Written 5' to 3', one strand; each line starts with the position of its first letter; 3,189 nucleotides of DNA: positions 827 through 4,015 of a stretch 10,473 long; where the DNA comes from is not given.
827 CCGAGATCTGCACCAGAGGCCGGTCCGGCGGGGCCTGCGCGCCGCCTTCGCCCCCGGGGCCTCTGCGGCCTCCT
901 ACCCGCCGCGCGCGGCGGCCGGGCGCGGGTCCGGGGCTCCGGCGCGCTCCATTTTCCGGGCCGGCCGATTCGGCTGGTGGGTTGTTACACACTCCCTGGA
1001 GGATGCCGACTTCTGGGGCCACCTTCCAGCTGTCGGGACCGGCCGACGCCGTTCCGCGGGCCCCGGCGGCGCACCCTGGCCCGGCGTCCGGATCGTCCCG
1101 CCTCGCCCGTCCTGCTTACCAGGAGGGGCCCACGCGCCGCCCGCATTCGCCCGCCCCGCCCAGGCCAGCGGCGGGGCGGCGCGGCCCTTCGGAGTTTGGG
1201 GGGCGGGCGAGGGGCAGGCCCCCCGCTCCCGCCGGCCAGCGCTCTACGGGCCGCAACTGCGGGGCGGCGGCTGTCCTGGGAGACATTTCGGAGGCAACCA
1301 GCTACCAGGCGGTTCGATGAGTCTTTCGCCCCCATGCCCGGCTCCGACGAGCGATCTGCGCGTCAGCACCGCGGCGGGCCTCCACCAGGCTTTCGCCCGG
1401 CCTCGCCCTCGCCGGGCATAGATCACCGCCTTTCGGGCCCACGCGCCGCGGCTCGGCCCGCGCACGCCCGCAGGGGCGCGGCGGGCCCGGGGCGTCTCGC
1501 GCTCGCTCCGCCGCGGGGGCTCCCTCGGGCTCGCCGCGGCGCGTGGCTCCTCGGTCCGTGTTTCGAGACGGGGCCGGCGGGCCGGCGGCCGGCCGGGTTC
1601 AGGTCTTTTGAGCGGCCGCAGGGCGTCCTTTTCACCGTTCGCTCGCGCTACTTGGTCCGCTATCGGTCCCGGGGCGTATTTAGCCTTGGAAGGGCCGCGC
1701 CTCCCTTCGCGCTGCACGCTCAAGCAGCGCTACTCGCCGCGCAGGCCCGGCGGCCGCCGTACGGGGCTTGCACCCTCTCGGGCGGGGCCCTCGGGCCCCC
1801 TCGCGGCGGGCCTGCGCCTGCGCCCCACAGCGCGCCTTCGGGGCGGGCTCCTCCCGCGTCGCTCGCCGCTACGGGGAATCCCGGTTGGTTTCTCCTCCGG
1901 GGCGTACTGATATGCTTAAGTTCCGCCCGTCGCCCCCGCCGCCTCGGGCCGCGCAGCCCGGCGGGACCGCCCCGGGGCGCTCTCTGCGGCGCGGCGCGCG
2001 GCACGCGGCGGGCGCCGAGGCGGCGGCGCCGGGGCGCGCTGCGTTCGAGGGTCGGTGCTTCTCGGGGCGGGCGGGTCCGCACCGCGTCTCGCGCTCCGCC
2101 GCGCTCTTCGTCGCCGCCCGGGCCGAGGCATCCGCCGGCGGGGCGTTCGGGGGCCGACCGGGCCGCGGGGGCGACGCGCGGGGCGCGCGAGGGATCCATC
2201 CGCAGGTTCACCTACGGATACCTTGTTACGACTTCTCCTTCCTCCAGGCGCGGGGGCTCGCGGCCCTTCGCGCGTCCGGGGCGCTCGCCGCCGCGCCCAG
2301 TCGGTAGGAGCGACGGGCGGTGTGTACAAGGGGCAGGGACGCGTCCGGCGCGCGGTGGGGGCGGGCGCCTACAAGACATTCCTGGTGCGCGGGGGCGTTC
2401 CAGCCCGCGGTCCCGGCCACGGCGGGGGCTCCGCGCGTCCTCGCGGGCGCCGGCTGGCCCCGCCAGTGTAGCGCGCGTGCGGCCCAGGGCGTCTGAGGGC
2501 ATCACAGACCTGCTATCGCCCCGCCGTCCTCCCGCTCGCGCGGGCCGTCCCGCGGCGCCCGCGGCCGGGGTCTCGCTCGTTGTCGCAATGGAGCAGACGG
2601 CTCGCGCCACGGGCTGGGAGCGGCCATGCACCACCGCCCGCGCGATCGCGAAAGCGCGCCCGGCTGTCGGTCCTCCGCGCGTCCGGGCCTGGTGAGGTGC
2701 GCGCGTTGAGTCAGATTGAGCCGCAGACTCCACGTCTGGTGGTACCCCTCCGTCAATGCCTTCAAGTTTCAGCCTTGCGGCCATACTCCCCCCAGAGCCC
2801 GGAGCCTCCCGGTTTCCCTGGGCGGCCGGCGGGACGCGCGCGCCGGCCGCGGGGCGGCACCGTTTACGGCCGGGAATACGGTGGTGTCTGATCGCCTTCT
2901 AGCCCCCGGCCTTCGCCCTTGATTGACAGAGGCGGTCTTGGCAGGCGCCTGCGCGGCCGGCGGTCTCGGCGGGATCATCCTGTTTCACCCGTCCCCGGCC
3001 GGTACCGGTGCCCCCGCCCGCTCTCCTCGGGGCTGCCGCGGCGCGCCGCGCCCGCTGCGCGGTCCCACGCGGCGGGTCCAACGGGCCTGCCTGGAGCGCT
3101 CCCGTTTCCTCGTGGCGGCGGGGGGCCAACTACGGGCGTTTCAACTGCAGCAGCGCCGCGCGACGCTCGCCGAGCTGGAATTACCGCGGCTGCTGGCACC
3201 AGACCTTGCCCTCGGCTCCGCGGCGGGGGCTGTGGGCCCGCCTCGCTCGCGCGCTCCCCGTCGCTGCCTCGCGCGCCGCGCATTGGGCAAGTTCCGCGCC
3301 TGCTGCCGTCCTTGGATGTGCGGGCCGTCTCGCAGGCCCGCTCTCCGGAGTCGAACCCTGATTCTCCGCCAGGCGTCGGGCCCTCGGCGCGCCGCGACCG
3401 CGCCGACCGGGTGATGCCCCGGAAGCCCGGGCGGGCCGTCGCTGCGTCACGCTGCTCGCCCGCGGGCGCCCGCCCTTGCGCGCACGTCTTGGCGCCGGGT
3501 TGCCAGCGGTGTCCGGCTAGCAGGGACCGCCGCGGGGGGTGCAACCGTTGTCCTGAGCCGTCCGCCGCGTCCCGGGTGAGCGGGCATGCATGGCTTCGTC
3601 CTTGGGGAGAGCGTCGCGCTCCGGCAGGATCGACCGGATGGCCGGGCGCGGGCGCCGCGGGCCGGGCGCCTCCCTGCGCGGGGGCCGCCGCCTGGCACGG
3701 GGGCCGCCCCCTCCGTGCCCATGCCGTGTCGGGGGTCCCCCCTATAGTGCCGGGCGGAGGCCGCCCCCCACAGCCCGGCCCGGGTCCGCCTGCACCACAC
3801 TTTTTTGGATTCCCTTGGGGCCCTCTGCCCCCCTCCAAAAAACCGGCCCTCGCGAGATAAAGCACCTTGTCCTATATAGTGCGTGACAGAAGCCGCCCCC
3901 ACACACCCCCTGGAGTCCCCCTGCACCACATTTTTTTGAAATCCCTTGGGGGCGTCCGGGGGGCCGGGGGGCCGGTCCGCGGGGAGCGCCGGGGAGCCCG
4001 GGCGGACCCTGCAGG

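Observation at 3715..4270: Recurring (A)TATAG(G) motifs on the transcribed strand of the spacer are candidate Pol I initiator and spacer-promoter elements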

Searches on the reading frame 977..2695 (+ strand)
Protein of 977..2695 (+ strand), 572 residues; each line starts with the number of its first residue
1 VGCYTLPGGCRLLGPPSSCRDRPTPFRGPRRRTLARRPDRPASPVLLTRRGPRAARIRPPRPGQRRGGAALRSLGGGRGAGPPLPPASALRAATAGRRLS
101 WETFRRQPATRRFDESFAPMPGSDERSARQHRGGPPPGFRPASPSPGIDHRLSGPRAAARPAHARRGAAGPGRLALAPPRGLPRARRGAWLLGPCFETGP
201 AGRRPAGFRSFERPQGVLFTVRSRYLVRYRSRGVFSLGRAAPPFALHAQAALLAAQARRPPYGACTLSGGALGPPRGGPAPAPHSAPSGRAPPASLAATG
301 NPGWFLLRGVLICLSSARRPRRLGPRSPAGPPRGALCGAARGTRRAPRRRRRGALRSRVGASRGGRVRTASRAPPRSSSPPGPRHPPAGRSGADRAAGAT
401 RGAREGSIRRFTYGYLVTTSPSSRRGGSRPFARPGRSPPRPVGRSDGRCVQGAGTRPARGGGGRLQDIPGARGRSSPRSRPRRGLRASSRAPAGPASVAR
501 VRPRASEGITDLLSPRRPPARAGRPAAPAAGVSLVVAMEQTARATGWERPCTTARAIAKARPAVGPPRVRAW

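Call 49: find_homologous_proteins(query=window:977-2695:+, max_evalue=0.001)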
Query window:977-2695:+ (572 aa): 7 proteins with E <= 0.001 among 8000 candidates.
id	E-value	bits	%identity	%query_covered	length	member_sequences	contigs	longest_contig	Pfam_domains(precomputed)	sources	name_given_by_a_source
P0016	6.3e-269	912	99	79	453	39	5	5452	-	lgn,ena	-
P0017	1.4e-119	419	66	41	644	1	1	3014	-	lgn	-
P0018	1.8e-38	151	49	51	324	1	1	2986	-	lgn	-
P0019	4.1e-20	91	48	32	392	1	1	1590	-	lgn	-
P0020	8.0e-10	57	92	4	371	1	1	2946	-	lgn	-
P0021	1.7e-6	46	72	8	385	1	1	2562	-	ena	-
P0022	9.6e-4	37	49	15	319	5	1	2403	-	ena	-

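Call 50: find_encoding_contigs(protein=P0017, flank=10000, max_places=4)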
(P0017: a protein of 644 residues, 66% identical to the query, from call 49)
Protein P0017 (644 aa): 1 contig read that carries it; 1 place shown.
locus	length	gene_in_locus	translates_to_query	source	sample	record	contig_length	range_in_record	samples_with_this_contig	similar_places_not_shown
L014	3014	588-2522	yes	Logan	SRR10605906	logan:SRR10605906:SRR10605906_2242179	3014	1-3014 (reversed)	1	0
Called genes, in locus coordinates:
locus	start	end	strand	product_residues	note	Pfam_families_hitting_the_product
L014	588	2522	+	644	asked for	-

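Call 51: find_encoding_contigs(protein=P0018, flank=10000, max_places=4)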
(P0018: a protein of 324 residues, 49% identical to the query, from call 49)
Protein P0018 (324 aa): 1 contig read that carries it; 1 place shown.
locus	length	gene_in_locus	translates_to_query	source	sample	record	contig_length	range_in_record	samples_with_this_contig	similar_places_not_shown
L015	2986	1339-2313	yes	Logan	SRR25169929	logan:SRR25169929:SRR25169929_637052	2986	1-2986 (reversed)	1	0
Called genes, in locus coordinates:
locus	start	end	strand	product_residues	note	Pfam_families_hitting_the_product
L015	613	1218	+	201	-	-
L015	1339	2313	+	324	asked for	-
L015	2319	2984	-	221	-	?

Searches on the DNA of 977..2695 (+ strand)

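Call 52: search_rna_families(sources=[L014, L015], threshold=gathering)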
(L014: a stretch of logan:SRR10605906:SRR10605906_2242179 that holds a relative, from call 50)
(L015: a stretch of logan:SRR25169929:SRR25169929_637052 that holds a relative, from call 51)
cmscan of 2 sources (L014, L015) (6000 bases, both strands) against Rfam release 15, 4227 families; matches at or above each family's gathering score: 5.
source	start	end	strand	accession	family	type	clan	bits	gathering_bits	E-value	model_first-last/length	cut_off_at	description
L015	1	1753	-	RF02543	LSU_rRNA_eukarya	Gene; rRNA;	CL00112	921.3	50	2.8e-250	1-2274/3401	3'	Eukaryotic large subunit ribosomal RNA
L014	1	1764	-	RF02543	LSU_rRNA_eukarya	Gene; rRNA;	CL00112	797.9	50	3.1e-216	1-2296/3401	3'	Eukaryotic large subunit ribosomal RNA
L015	1992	2986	-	RF01960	SSU_rRNA_eukarya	Gene; rRNA;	CL00111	686.7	50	4.4e-206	562-1831/1831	5'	Eukaryotic small subunit ribosomal RNA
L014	2001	3014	-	RF01960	SSU_rRNA_eukarya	Gene; rRNA;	CL00111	685.8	50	7.9e-206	562-1831/1831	5'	Eukaryotic small subunit ribosomal RNA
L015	1806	1944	-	RF00002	5_8S_rRNA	Gene; rRNA;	CL00112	52.8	42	2e-11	1-154/154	no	5.8S ribosomal RNA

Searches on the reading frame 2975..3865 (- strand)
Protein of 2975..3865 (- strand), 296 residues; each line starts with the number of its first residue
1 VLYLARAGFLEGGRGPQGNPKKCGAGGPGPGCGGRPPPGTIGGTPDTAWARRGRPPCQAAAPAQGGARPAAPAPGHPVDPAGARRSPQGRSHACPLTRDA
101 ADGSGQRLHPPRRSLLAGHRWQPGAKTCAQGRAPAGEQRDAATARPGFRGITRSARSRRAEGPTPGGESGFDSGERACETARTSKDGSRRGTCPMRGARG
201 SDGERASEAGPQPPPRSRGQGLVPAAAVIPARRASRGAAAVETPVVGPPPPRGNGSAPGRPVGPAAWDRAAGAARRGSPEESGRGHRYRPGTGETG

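Call 22: find_homologous_proteins(query=window:2975-3865:-, max_evalue=0.001)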
Query window:2975-3865:- (296 aa): 1 proteins with E <= 0.001 among 8000 candidates.
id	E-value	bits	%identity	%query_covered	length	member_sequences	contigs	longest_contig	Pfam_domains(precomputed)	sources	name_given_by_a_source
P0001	1.7e-171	588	98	98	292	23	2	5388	-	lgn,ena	-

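Call 23: find_encoding_contigs(protein=P0001, flank=10000, max_places=10)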
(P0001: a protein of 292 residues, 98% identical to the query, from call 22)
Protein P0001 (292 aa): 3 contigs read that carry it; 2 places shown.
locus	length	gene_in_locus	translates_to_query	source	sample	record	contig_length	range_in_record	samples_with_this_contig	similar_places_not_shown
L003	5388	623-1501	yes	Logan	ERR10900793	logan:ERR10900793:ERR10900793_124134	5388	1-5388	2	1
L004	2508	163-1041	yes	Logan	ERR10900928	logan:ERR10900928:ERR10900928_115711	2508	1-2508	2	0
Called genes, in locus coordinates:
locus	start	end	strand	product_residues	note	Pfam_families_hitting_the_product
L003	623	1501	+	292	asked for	-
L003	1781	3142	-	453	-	-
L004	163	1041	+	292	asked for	-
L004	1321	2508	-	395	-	?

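Call 24: list_cluster_members(proteins=[P0001])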
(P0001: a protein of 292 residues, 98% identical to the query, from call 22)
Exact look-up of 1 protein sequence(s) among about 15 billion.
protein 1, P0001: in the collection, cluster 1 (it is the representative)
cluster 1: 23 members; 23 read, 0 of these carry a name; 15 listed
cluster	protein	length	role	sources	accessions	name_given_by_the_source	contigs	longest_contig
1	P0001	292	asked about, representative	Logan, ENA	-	-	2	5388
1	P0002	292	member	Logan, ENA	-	-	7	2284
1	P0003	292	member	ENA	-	-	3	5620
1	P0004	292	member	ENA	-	-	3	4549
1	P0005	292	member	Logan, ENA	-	-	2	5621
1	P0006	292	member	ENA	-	-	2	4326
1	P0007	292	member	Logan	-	-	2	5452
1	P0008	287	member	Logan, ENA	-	-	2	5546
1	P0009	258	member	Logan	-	-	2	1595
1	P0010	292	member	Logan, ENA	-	-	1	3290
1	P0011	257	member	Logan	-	-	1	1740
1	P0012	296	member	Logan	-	-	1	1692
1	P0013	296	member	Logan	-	-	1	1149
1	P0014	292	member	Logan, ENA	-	-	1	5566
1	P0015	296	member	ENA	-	-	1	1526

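Call 26: find_encoding_contigs(protein=P0009, flank=10000, max_places=4)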
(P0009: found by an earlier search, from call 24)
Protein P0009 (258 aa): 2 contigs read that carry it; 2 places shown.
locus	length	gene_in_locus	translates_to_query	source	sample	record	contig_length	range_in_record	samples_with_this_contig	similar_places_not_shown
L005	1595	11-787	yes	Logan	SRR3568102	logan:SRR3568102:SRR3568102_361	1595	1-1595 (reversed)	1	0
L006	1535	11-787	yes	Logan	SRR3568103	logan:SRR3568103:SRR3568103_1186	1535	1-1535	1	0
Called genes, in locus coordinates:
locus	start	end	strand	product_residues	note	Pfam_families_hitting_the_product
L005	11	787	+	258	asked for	-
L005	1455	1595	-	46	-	?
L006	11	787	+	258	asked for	-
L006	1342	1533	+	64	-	?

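Call 27: find_encoding_contigs(protein=P0015, flank=10000, max_places=4)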
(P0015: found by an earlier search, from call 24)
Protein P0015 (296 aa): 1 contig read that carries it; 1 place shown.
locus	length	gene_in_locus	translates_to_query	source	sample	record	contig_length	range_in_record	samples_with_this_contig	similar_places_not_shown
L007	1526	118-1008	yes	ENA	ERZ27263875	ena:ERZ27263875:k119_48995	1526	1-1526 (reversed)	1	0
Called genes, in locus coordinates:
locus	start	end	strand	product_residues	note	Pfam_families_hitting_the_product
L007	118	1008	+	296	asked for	-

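Call 28: find_encoding_contigs(protein=P0003, flank=10000, max_places=4)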
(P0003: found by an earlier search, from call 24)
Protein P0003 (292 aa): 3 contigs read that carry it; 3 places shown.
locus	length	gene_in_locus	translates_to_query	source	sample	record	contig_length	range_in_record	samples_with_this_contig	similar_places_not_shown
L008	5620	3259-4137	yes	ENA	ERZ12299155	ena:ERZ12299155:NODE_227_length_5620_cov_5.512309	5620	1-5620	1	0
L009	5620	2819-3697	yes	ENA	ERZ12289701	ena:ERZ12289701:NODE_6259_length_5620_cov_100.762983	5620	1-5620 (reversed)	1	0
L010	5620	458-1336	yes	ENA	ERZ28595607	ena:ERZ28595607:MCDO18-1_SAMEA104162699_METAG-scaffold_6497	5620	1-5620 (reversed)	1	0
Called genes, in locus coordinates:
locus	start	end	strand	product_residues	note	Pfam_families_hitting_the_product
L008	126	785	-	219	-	-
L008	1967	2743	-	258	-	-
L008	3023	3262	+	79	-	-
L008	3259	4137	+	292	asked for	-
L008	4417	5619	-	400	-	?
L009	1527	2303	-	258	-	-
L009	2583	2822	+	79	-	-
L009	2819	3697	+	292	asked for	-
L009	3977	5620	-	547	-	?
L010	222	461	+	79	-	-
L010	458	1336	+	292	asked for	-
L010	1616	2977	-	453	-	-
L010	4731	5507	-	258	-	-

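Call 33: find_encoding_contigs(protein=P0011, flank=10000, max_places=6)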
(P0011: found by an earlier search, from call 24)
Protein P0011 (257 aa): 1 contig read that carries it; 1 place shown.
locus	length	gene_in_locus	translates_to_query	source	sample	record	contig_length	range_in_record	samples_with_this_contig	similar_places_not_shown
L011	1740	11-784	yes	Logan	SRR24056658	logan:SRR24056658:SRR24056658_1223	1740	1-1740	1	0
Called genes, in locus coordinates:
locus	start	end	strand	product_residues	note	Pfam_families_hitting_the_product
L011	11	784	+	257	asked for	-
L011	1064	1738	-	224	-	?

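Call 34: find_encoding_contigs(protein=P0012, flank=10000, max_places=6)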
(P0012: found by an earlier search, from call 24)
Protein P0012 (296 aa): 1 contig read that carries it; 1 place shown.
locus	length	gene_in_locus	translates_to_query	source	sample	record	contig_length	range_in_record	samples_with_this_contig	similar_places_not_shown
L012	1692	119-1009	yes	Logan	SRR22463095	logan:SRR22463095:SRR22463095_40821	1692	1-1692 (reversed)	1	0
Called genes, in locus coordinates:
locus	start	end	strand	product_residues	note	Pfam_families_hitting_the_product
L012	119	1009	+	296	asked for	-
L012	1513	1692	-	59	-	?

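Call 35: find_encoding_contigs(protein=P0013, flank=10000, max_places=6)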
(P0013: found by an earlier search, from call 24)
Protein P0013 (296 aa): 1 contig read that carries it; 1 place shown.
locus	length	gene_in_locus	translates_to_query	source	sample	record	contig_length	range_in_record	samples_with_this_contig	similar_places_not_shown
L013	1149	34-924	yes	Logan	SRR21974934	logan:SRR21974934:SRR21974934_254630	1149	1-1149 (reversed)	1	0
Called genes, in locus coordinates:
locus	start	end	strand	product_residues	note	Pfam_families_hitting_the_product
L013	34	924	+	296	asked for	-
